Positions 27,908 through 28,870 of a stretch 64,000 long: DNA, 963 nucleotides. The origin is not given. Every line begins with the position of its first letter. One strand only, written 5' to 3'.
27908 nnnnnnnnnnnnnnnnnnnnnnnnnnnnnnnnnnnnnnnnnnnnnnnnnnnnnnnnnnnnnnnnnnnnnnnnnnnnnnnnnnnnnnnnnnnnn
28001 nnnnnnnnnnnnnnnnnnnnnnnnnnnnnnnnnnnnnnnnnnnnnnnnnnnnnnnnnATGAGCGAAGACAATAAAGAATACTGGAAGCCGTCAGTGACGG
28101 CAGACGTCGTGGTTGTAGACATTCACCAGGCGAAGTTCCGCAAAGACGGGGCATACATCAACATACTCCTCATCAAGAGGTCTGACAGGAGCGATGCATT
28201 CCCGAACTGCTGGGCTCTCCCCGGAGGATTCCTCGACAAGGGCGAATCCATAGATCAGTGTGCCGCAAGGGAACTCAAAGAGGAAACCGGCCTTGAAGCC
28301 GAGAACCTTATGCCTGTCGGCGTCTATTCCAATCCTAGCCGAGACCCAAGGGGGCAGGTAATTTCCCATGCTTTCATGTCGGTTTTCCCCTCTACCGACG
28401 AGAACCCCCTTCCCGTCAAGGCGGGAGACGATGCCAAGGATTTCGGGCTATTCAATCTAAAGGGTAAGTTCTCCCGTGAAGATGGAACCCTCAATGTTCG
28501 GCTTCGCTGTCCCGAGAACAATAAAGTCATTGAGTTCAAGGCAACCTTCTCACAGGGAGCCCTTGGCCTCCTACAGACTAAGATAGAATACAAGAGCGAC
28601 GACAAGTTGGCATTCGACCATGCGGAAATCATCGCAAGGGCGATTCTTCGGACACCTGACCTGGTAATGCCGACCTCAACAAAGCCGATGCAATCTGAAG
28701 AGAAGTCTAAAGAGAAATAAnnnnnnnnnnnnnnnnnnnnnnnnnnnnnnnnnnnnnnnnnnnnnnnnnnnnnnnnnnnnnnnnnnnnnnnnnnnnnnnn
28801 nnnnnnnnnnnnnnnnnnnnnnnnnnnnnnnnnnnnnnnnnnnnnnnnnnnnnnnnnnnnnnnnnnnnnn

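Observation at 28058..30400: NUDIX hydrolase and a phage SAM synthetase (MetK) in an anti-defence-flavoured neighbourhood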

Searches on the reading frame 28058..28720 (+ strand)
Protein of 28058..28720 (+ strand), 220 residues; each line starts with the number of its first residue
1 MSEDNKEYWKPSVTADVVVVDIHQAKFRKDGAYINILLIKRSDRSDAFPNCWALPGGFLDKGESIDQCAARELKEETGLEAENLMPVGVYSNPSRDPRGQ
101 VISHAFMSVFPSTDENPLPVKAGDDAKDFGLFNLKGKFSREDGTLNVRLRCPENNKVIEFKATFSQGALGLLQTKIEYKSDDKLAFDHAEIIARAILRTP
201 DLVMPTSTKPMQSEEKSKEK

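Call 3: search_protein_families(library=pfam, proteins=[window:28058-28720:+], max_evalue=0.01)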
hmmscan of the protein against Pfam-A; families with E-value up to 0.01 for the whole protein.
window:28058-28720:+ (220 aa): 1 family
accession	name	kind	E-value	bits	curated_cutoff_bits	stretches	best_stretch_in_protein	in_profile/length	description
PF00293.34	NUDIX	-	3.3e-19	69.7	21.1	1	28-127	12-108/134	NUDIX domain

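Call 4: search_protein_families(library=phrogs, proteins=[window:28058-28720:+], max_evalue=0.01)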
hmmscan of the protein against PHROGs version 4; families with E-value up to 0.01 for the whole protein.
window:28058-28720:+ (220 aa): 7 families
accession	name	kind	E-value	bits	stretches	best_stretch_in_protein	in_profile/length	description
phrog_1198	-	other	3e-25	90.4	1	6-128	32-141/253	MutT/NUDIX hydrolase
phrog_1185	-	other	1.1e-07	32.5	1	50-89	179-218/301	nudix hydrolase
phrog_19657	-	other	1.9e-07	32.2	1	50-83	59-92/176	nudix hydrolase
phrog_15528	-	head and packaging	1.7e-05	24.4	1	50-92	543-585/794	portal protein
phrog_6216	-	unknown function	5.3e-05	23.1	1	35-133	14-94/545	-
phrog_10313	-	other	0.00014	22.7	1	27-80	19-68/159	nudix hydrolase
phrog_25541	-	unknown function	0.0012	19.5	1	47-90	93-136/210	-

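Call 6: search_protein_families(library=ncbifam, proteins=[window:28058-28720:+], max_evalue=0.01)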
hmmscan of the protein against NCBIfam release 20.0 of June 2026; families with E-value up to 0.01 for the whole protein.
window:28058-28720:+ (220 aa): 27 families (the best 25 are shown)
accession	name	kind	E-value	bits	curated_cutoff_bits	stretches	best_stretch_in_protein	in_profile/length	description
NF003787.0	PRK05379.1-4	equivalog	5.5e-13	48.6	449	1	35-128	220-315/346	bifunctional nicotinamide-nucleotide adenylyltransferase/Nudix hydroxylase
NF003788.0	PRK05379.1-5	equivalog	1.1e-12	47.9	354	1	35-127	225-319/351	bifunctional nicotinamide-nucleotide adenylyltransferase/Nudix hydroxylase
NF050029.2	TransRepNtr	equivalog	3e-12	46.6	400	1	5-107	14-109/245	ADPR responsive transcriptional repressor NtrR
NF003791.0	PRK05379.2-3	equivalog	2e-11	43.7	409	1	36-142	215-323/340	bifunctional nicotinamide-nucleotide adenylyltransferase/Nudix hydroxylase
NF003785.0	PRK05379.1-1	equivalog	7.9e-11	41.7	418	1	36-135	216-318/347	bifunctional nicotinamide-nucleotide adenylyltransferase/Nudix hydroxylase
NF003786.0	PRK05379.1-2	equivalog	4.9e-10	39.1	397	1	35-128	230-326/354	bifunctional nicotinamide-nucleotide adenylyltransferase/Nudix hydroxylase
NF006530.0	PRK08999.1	equivalog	8.5e-09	34.9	245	1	35-86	19-69/315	Nudix family hydrolase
NF003790.0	PRK05379.2-2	equivalog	1.6e-07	30.8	403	1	36-109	230-306/354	bifunctional nicotinamide mononucleotide adenylyltransferase/ADP-ribose pyrophosphatase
TIGR00586.1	mutt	equivalog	3.3e-07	30.4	97.9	1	37-83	19-65/129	8-oxo-dGTP diphosphatase MutT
NF012016.0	PRK15472.1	equivalog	6.3e-07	29.2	95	1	28-79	12-60/141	nucleoside triphosphatase NudI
NF007834.0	PRK10546.1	equivalog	1.9e-06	27.7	156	1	21-83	5-63/135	pyrimidine (deoxy)nucleoside triphosphate diphosphatase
NF008044.0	PRK10776.1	equivalog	5e-06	26.4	148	1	37-87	19-68/130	8-oxo-dGTP diphosphatase MutT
NF001299.0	PRK00241.1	equivalog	6.4e-06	25.8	158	1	52-88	161-197/263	NAD(+) diphosphatase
NF001938.0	PRK00714.1-5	equivalog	9.2e-06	25.1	116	1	43-84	38-79/172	RNA pyrophosphohydrolase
NF006961.0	PRK09438.1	equivalog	1.5e-05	24.5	103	1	34-81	20-63/151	dihydroneopterin triphosphate diphosphatase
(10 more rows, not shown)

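Call 36: search_solved_structures(query=window:28058-28720:+, max_evalue=0.001, show_alignments=3)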
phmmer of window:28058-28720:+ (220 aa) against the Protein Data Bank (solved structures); distinct sequences matched with E-value up to 0.001: 30.
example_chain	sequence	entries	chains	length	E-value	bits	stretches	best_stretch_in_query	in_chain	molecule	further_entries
2fml_A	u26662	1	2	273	4.2e-23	85.6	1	5-135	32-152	MutT/nudix family protein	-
3i9x_A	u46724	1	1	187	2.7e-22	82.9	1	6-134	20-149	mutT/nudix family protein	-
2yyh_A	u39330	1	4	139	2.9e-15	60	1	49-134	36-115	8-OXO-dGTPase domain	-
2qjt_B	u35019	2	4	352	6.6e-10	42.4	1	36-134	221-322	Nicotinamide-nucleotide adenylyltransferase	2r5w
5bs6_A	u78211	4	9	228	2.9e-09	40.4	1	32-110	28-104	transcriptional regulator AraR | transcriptional factor AraR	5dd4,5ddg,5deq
6fl4_A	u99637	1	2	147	1.2e-08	38.3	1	38-96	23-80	Nudix hydrolase 1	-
5gp0_E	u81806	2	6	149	1.3e-08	38.2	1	38-96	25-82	Nudix hydrolase 1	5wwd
6dby_A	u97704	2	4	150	1.3e-08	38.2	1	38-96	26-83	Nudix hydrolase 1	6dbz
5wy6_E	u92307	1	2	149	8.8e-08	35.5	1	38-96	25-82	Nudix hydrolase 1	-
2qjo_A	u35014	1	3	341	9.6e-08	35.4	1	37-142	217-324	Bifunctional NMN adenylyltransferase/Nudix hydrolase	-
3gz8_A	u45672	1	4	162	1.4e-07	34.8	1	25-108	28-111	MutT/nudix family protein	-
3gz5_A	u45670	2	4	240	4.2e-07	33.3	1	25-108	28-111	MutT/nudix family protein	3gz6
6ypb_A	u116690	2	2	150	1.3e-06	31.7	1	35-93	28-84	Geranyl diphosphate phosphohydrolase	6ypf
3n77_A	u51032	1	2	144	8.1e-06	29.1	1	28-79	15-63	Nucleoside triphosphatase nudI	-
3oga_A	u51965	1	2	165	1e-05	28.8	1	28-79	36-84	Nucleoside triphosphatase nudI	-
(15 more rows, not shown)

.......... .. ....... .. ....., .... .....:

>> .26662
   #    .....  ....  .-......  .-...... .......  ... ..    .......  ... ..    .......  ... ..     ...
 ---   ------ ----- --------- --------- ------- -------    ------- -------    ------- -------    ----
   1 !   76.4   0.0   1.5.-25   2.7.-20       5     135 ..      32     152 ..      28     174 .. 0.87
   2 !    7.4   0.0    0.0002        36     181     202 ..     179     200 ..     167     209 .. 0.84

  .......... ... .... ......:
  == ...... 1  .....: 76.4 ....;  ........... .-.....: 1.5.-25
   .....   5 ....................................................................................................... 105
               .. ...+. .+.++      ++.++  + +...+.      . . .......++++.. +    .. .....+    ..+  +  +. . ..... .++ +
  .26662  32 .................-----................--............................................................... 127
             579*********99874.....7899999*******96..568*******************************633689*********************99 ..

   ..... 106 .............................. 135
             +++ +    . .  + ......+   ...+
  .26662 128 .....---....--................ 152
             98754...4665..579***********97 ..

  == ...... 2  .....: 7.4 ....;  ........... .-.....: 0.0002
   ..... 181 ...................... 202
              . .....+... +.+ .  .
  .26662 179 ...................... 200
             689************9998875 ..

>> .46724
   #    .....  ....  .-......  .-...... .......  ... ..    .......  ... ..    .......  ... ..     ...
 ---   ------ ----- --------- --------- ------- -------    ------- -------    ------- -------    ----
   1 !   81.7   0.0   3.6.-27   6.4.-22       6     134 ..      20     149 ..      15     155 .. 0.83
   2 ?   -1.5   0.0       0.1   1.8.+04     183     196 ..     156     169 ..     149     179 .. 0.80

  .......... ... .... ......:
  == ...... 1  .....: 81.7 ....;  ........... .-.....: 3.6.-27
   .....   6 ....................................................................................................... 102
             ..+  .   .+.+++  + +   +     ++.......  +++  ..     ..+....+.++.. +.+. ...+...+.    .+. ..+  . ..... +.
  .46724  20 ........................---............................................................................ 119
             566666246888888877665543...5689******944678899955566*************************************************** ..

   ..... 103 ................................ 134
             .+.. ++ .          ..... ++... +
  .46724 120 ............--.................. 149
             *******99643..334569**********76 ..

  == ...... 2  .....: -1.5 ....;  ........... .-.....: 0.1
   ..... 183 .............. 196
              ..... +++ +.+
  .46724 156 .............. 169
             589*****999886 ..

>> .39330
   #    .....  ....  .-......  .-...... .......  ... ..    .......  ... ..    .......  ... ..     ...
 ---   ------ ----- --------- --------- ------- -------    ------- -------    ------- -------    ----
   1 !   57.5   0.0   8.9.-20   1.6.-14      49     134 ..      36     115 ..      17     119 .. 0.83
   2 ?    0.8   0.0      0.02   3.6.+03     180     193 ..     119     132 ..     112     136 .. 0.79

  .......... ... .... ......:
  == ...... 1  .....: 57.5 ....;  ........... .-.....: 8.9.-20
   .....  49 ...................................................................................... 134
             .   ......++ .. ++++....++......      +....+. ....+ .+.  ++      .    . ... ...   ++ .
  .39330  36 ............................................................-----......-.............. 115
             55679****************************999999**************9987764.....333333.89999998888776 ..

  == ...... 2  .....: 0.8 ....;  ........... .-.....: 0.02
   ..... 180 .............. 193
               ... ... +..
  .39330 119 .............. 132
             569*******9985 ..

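Call 47: find_homologous_proteins(query=window:28058-28720:+, max_evalue=0.00001)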
Query window:28058-28720:+ (220 aa): 1970 proteins with E <= 0.00001 among 2303 candidates; the best 120 are listed.
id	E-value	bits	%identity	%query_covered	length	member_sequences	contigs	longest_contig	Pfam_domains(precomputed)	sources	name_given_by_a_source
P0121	5.1e-133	460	92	100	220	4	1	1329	PF00293.35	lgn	-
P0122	3.7e-125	434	86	100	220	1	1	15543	PF00293.35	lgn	-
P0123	1.7e-102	360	77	97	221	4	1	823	PF00293.35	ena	-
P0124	7.0e-100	351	70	98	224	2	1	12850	PF00293.35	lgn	-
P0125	6.6e-99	348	72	97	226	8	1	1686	PF00293.35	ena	-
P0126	4.7e-97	342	70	96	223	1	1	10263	PF00293.35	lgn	-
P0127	6.9e-97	341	70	100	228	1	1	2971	PF00293.35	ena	-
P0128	8.3e-95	335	69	99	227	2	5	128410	PF00293.35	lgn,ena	-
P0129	1.3e-93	331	68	99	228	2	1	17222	PF00293.35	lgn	-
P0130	1.7e-93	330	71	94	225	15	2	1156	PF00293.35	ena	-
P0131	2.8e-93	330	68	97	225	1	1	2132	PF00293.35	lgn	-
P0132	1.1e-92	328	68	95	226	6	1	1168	PF00293.35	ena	-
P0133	2.1e-92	327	68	100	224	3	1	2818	PF00293.35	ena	-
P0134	3.4e-92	326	67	100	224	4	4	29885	PF00293.35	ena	-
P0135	2.7e-91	323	67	97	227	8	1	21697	PF00293.35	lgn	-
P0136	5.5e-91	322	68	95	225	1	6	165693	PF00293.35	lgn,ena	-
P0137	1.3e-90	321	64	100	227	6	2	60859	PF00293.35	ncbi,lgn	-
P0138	2.4e-90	320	67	95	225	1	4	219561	PF00293.35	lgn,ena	-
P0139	3.1e-90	320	69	97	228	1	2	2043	PF00293.35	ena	-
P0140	6.6e-90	319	68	95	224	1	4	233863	PF00293.35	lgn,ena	-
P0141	4.2e-89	316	66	97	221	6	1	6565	PF00293.35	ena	-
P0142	1.2e-88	315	66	91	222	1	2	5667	PF00293.35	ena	-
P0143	1.2e-88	315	70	91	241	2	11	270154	PF00293.35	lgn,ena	-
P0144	5.4e-88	312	64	93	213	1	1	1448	PF00293.35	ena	-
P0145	2.0e-87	311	65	95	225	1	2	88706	PF00293.35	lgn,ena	-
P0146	3.1e-87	310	69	93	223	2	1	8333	PF00293.35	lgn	-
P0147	8.0e-87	309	62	100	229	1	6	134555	PF00293.35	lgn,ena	-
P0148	3.0e-86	307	63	100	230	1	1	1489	PF00293.35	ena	-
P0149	6.7e-86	306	61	96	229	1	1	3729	PF00293.35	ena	-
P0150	7.9e-86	305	67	92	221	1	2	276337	PF00293.35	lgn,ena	-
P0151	1.3e-85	305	62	100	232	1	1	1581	PF00293.35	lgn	-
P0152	1.9e-85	304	63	100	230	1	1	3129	PF00293.35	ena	-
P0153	1.9e-85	304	62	100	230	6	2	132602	PF00293.35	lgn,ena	-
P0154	3.6e-85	303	60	100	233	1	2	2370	PF00293.35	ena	-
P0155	4.7e-85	303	64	95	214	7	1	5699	PF00293.35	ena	-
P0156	2.2e-84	301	60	100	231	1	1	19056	PF00293.35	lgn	-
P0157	2.5e-84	300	65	95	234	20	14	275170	PF00293.35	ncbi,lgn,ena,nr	ncbi:MAG: NUDIX hydrolase [Prevotella sp.]|nr:NUDIX hydrolase [Prevotella sp.]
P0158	3.6e-84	300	64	95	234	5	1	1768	PF00293.35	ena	-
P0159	4.8e-84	299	61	100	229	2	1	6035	PF00293.35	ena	-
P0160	1.2e-83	298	64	100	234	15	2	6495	PF00293.35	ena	-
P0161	1.4e-83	298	59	100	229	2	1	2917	PF00293.35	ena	-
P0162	1.7e-83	298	62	98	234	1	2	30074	PF00293.35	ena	-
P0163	5.5e-83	296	61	99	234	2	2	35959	PF00293.35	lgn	-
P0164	1.0e-82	295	61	99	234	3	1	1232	PF00293.35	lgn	-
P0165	4.5e-82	293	59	100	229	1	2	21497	PF00293.35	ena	-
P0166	2.3e-81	291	58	100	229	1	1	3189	PF00293.35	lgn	-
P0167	3.8e-81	290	64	95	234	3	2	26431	PF00293.35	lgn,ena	-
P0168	4.5e-81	290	60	98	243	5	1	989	PF00293.35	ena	-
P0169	9.4e-81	289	63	94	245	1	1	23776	PF00293.35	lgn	-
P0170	5.2e-80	286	64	94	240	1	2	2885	PF00293.35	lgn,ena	-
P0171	1.2e-79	285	58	100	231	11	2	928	PF00293.35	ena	-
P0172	2.1e-79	284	62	95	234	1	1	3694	PF00293.35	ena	-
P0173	3.1e-77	277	59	94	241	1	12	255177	PF00293.35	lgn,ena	-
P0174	6.7e-76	273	58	97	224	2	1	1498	PF00293.35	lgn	-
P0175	4.0e-74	267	57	96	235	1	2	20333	PF00293.35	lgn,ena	-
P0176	1.8e-73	265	58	92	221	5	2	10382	PF00293.35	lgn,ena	-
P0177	1.1e-71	259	57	92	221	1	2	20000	PF00293.35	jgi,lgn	-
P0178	1.4e-71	259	60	95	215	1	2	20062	PF00293.35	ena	-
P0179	1.5e-71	259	57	97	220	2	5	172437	PF00293.35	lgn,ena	-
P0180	2.7e-71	258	56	94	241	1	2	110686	PF00293.35,PF14815.13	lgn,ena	-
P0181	5.8e-70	253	54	97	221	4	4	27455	PF00293.35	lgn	-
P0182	6.6e-70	253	56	92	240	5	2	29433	PF00293.35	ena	-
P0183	2.8e-69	251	57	97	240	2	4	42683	PF00293.35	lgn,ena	-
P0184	2.0e-68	248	55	100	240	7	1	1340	PF00293.35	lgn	-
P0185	2.6e-66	242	54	95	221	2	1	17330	PF00293.35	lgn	-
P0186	1.1e-64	236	54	94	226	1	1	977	PF00293.35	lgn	-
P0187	2.4e-62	229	55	90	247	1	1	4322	PF00293.35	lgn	-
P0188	2.1e-61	225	52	94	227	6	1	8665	PF00293.35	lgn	-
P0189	5.7e-61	224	53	92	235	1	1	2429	PF00293.35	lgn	-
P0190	1.4e-59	220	50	90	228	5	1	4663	PF00293.35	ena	-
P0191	2.8e-59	219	52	89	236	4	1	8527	PF00293.35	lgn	-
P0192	3.0e-56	209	50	88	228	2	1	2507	PF00293.35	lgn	-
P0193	3.3e-56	209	51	94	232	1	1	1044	PF00293.35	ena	-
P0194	9.2e-56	207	62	70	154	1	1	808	PF00293.35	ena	-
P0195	3.8e-51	192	50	86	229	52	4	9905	PF00293.35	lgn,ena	-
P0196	1.1e-49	187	48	91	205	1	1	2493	PF00293.35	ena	-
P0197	1.6e-47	180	45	92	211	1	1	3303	PF00293.35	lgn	-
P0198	3.0e-45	173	48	93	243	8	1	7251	PF00293.35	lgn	-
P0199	1.5e-43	167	47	97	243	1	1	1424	PF00293.35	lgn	-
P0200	6.3e-42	162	44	97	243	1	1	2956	PF00293.35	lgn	-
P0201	8.8e-42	161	46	93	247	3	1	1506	PF00293.35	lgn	-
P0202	1.4e-41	161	45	93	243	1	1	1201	PF00293.35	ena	-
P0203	6.9e-41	158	47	93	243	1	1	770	PF00293.35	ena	-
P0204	7.8e-41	158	45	93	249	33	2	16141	PF00293.35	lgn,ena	-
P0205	5.5e-40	156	43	95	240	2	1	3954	PF00293.35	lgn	-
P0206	7.7e-40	155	44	93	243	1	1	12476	PF00293.35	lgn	-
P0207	1.5e-39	154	46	93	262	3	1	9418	PF00293.35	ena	-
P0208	5.1e-39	152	43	93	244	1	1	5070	PF00293.35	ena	-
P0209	2.3e-38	150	46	89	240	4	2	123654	PF00293.35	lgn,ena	-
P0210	1.1e-37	148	45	85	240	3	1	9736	PF00293.35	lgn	-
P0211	2.4e-37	147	44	89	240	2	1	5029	PF00293.35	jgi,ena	-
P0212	7.4e-37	145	44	89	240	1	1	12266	PF00293.35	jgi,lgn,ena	-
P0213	1.4e-36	144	45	85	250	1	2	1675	PF00293.35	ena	-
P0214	2.1e-36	144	43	94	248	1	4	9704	PF00293.35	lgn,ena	-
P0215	1.5e-35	141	45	85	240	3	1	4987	PF00293.35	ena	-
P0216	2.9e-32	130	40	89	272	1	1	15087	PF21906.3,PF00293.35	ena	-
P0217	6.5e-32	129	41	86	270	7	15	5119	PF21906.3,PF00293.35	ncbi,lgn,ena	-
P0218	1.7e-31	128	41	86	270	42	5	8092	PF21906.3,PF00293.35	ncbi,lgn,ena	-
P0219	2.9e-31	127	41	86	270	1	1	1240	PF21906.3,PF00293.35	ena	-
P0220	6.4e-31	126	43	90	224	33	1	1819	PF00293.35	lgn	-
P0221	9.1e-31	125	41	88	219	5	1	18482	PF00293.35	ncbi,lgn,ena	-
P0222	1.8e-30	124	41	87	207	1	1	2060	PF00293.35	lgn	-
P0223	3.7e-30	123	41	88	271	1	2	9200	PF21906.3,PF00293.35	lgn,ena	-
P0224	5.3e-30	123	40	88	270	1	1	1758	PF21906.3,PF19368.6,PF00293.35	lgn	-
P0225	5.5e-30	123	38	87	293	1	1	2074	PF00293.35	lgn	-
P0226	7.9e-30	122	40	86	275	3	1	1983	PF21906.3,PF00293.35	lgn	-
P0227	2.3e-29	121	39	89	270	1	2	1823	PF21906.3,PF00293.35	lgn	-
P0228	2.7e-29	121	40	86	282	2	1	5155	PF21906.3,PF00293.35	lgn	-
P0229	2.8e-29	121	40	87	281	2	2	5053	PF21906.3,PF19368.6,PF00293.35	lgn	-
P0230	2.8e-29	121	38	87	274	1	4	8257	PF21906.3,PF19368.6,PF00293.35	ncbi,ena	-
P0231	2.8e-29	121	39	84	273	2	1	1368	PF21906.3,PF00293.35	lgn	-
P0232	3.3e-29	120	38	87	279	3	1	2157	PF21906.3,PF00293.35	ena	-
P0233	3.5e-29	120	42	88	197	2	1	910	PF00293.35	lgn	-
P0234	3.7e-29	120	39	86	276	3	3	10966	PF21906.3,PF00293.35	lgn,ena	-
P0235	3.8e-29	120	40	86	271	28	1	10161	PF21906.3,PF00293.35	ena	-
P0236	4.3e-29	120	39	86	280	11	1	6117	PF21906.3,PF00293.35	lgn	-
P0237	6.4e-29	119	38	86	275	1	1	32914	PF21906.3,PF19368.6,PF00293.35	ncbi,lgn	-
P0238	8.0e-29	119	40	88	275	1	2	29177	PF21906.3,PF00293.35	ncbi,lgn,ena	-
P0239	8.2e-29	119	38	88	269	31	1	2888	PF21906.3,PF00293.35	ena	-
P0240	8.8e-29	119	39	86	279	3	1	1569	PF21906.3,PF00293.35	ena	-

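Call 49: search_protein_families(library=pfam, proteins=[P0217, P0230, P0180], max_evalue=0.01)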
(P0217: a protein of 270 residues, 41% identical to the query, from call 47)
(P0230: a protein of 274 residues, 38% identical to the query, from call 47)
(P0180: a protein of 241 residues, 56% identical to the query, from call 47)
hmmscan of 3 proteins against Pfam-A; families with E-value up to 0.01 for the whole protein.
P0217 (270 aa): 3 families
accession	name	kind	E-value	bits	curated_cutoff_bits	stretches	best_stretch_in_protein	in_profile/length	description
PF00293.34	NUDIX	-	1.9e-16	60.7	21.1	1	40-142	11-116/134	NUDIX domain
PF21906.2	NrtR_WHD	-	1.9e-16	60.4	27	1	212-268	2-60/61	NrtR DNA-binding winged helix domain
PF19368.5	AraR_C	-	0.00018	22.2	23.8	1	210-268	4-65/82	AraR C-terminal winged HTH domain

P0230 (274 aa): 3 families
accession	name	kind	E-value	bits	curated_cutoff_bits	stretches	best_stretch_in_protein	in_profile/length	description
PF00293.34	NUDIX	-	1.4e-16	61.1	21.1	1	42-145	12-115/134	NUDIX domain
PF21906.2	NrtR_WHD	-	1.2e-15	57.8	27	1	215-270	2-59/61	NrtR DNA-binding winged helix domain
PF19368.5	AraR_C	-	2e-05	25.2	23.8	1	214-271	5-65/82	AraR C-terminal winged HTH domain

P0180 (241 aa): 2 families
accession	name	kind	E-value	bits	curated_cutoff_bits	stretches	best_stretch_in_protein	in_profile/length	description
PF00293.34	NUDIX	-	9.2e-20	71.5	21.1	1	28-131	12-112/134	NUDIX domain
PF14815.12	NUDIX_4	-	1.7e-06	28.2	35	1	37-85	12-57/113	NUDIX domain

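Call 50: search_protein_families(library=padloc, proteins=[window:28058-28720:+], max_evalue=0.01)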
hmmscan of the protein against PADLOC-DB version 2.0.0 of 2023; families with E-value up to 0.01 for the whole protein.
window:28058-28720:+ (220 aa): 1 family
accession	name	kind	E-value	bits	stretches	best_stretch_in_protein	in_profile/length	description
PDLC04899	PDC-S07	-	9.9e-09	32.9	1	35-83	19-66/135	-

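Call 65: find_encoding_contigs(protein=P0179, flank=8000, max_places=1)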
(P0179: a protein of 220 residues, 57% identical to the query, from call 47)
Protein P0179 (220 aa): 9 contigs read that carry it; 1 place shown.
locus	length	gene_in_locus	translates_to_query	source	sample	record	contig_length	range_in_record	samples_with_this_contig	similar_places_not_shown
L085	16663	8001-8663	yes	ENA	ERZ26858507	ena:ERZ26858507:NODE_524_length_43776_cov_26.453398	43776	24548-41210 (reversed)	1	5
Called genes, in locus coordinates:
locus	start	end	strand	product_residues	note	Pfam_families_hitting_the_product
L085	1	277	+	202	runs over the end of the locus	PF18760:ART-PolyVal (weak)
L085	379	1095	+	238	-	-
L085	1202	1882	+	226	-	-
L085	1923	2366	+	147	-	-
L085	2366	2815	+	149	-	PF22769:DCD, PF00692:dUTPase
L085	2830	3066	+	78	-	-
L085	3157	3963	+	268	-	PF01555:N6_N4_Mtase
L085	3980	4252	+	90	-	-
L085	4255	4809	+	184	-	PF01844:HNH (weak)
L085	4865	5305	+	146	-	-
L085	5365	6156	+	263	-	PF00656:Peptidase_C14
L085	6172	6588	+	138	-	-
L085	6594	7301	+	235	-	-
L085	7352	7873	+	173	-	-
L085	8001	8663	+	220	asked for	PF00293:NUDIX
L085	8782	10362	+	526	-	PF02463:SMC_N (faint), PF13175:AAA_15, PF13476:AAA_23 (faint)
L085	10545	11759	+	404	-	PF01139:RtcB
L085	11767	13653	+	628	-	PF01807:Zn_ribbon_DnaG, PF08275:DNAG_N, PF01751:Toprim, PF13155:Toprim_2, PF13362:Toprim_3 (weak), PF13662:Toprim_4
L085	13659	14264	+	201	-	-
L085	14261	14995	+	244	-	PF04055:Radical_SAM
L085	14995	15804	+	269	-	PF00149:Metallophos, PF12850:Metallophos_2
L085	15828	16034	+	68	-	-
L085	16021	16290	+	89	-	-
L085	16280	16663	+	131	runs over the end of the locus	-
